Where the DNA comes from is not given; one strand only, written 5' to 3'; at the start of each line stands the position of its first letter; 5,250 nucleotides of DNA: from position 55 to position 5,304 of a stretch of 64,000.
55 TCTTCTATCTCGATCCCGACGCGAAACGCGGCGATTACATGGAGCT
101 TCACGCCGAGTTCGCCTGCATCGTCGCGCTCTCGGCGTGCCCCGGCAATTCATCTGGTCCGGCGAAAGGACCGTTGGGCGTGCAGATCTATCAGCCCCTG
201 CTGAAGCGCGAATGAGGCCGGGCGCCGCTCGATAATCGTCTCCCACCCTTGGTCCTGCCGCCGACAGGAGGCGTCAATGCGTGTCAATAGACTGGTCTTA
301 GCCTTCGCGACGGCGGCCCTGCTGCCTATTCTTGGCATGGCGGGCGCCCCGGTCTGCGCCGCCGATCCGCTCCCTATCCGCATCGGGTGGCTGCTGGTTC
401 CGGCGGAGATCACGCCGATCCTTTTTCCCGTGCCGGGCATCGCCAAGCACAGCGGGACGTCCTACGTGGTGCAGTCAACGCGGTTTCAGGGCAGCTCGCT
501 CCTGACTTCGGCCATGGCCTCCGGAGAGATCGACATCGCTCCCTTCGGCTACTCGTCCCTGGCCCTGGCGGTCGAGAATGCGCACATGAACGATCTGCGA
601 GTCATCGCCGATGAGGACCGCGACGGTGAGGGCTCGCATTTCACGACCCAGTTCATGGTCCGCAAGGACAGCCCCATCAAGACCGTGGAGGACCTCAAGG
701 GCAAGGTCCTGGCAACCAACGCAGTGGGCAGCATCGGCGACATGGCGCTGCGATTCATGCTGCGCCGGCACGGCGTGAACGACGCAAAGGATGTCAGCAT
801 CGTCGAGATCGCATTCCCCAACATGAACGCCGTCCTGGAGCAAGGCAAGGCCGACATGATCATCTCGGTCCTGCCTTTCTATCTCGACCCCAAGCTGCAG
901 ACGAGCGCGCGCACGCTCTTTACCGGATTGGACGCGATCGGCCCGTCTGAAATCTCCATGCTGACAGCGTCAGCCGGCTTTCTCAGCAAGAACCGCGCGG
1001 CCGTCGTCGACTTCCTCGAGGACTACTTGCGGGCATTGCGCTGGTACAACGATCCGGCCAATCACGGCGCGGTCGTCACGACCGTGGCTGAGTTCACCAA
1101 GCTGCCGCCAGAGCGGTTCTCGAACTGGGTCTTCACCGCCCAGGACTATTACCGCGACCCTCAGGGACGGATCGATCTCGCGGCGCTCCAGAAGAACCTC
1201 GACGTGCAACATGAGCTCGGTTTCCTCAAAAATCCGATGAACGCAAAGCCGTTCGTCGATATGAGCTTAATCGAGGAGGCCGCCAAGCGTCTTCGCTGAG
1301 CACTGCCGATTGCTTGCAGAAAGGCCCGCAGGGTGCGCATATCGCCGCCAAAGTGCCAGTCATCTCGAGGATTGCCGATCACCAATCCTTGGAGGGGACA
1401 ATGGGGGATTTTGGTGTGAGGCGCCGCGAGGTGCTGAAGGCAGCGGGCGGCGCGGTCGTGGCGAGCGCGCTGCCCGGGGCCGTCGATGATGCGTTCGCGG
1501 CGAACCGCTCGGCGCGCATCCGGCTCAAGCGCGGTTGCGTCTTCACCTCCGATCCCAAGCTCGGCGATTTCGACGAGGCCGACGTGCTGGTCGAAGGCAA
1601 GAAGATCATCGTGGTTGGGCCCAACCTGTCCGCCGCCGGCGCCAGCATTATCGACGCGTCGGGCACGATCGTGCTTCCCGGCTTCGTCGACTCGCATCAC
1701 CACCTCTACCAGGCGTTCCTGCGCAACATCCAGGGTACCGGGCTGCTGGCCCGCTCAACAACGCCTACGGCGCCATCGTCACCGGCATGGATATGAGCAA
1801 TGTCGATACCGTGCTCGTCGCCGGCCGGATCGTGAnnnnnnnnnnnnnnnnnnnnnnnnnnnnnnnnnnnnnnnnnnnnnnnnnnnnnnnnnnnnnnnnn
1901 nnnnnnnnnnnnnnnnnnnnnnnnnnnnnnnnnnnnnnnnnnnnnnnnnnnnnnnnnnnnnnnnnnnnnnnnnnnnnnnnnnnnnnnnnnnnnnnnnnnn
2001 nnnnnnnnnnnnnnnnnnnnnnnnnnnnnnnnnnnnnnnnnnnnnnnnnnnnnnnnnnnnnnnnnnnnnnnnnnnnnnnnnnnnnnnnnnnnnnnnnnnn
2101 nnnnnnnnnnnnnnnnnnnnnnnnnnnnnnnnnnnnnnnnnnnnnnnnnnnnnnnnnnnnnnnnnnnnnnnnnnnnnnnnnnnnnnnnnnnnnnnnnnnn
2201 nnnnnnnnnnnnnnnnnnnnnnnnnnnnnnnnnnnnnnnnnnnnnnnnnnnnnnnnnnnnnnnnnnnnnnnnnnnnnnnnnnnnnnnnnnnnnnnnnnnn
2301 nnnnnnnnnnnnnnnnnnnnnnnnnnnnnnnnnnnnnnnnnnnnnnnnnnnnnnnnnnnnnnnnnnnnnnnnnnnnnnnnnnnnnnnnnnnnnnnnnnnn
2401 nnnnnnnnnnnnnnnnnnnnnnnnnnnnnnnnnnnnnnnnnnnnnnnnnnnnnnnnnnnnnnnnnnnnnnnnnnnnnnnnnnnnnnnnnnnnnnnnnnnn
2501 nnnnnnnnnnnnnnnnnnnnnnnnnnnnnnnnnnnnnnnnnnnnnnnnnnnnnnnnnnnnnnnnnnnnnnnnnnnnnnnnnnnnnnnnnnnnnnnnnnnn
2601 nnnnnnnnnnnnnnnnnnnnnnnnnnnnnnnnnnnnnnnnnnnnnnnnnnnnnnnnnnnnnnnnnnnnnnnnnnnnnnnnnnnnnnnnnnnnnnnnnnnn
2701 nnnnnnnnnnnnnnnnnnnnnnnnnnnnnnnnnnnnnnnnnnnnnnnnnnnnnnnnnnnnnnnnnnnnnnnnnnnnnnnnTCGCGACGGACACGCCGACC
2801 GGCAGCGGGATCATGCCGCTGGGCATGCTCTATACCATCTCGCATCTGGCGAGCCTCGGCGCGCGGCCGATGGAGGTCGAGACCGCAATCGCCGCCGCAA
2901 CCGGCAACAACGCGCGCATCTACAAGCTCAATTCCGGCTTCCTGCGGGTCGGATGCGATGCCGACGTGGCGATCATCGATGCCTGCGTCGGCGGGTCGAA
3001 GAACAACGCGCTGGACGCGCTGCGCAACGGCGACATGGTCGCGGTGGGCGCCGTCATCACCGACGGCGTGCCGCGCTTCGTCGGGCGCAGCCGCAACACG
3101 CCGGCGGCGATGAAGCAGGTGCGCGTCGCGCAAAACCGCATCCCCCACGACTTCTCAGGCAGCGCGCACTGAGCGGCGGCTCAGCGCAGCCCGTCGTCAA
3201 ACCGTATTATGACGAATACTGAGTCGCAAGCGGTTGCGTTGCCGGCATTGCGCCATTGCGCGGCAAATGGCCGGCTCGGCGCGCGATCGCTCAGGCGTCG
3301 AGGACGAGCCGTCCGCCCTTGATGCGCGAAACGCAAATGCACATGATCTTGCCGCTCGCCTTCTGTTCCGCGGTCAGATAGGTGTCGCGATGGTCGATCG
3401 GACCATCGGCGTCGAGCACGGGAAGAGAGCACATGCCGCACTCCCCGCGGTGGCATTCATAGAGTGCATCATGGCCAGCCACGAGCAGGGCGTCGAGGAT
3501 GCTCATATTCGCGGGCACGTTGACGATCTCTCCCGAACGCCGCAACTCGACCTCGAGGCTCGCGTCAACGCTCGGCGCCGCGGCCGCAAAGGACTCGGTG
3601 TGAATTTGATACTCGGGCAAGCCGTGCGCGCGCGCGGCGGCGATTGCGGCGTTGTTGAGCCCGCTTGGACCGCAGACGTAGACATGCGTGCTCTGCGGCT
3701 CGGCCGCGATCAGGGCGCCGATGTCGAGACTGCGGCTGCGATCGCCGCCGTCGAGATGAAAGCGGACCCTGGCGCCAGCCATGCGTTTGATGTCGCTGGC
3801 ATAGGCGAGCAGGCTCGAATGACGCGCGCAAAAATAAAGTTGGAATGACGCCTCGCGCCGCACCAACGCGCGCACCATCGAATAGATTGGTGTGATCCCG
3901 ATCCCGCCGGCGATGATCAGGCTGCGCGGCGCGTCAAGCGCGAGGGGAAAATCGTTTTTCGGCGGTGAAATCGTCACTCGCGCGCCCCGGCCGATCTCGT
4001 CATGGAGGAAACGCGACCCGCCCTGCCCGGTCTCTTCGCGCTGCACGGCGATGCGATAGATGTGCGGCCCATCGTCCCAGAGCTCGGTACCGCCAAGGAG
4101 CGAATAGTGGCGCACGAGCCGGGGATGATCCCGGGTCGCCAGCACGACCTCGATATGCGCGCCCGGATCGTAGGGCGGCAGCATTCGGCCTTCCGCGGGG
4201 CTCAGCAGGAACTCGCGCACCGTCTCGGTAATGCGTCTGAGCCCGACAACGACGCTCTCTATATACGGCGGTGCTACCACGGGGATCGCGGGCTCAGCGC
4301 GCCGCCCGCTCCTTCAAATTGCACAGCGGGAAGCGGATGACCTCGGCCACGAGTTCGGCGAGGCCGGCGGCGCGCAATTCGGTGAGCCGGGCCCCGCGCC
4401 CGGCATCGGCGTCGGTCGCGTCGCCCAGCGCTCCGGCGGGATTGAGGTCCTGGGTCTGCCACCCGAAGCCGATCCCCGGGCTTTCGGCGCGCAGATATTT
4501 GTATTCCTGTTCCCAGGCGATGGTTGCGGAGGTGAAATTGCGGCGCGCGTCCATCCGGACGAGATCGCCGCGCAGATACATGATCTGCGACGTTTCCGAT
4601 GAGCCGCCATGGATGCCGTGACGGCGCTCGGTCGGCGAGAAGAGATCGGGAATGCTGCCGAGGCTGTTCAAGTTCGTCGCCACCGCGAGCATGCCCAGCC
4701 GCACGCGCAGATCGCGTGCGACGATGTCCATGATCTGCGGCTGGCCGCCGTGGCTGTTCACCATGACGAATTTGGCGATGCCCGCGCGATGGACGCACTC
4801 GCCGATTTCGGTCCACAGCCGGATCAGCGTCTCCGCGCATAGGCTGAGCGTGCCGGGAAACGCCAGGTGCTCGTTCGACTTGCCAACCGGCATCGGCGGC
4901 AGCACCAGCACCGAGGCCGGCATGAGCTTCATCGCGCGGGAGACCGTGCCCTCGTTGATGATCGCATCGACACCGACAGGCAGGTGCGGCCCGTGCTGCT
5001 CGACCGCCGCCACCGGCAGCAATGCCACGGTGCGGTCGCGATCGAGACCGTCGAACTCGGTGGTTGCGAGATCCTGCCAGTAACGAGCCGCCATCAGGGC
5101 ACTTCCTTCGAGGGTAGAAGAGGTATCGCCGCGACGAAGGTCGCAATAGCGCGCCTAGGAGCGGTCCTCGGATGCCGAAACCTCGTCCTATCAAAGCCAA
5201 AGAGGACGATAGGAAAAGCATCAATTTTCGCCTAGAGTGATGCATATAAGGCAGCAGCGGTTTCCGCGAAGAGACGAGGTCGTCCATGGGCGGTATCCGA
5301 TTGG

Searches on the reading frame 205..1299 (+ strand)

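Call 74: search_protein_families(library=pfam, proteins=[window:205-1299:+], max_evalue=0.001)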
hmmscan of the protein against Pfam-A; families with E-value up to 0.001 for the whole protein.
window:205-1299:+ (364 aa): 4 families
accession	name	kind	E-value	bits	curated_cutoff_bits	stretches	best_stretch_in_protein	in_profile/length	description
PF09084.16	NMT1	-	9.3e-16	58.8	20.5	1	145-280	72-208/216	NMT1/THI5 like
PF13379.11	NMT1_2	-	2.8e-15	57.3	24.7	1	78-294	28-251/252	NMT1-like family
PF12974.12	Phosphonate-bd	-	1.4e-12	47.9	27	1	101-204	43-143/242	ABC transporter, phosphonate, periplasmic substrate-binding protein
PF04069.17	OpuAC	-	0.00016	21.8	21.2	1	86-169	28-113/257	Substrate binding domain of ABC-type glycine betaine transport system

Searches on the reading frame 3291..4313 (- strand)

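Call 74: search_protein_families(library=pfam, proteins=[window:3291-4313:-], max_evalue=0.001)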
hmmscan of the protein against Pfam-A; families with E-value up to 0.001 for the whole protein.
window:3291-4313:- (340 aa): 4 families
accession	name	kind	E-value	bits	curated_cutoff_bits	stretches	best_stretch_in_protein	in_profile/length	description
PF00175.26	NAD_binding_1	-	4.4e-10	40.6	22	1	134-222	2-106/109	Oxidoreductase NAD-binding domain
PF00111.32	Fer2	-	1.7e-09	37.9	21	1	257-332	3-77/77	2Fe-2S iron-sulfur cluster binding domain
PF08030.17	NAD_binding_6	-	2.7e-06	28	22.2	1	132-174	5-54/156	Ferric reductase NAD binding domain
PF22290.1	DmmA-like_N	-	0.00061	20.7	33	0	124-237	14-124/124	Dimethylamine monooxygenase subunit DmmA-like, N-terminal domain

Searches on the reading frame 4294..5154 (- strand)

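Call 74: search_protein_families(library=pfam, proteins=[window:4294-5154:-], max_evalue=0.001)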
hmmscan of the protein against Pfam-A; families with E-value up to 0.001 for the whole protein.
window:4294-5154:- (286 aa): 1 family
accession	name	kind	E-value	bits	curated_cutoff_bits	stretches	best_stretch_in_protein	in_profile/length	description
PF02633.19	Creatininase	-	1.7e-68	231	31.3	1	28-269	2-238/238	Creatinine amidohydrolase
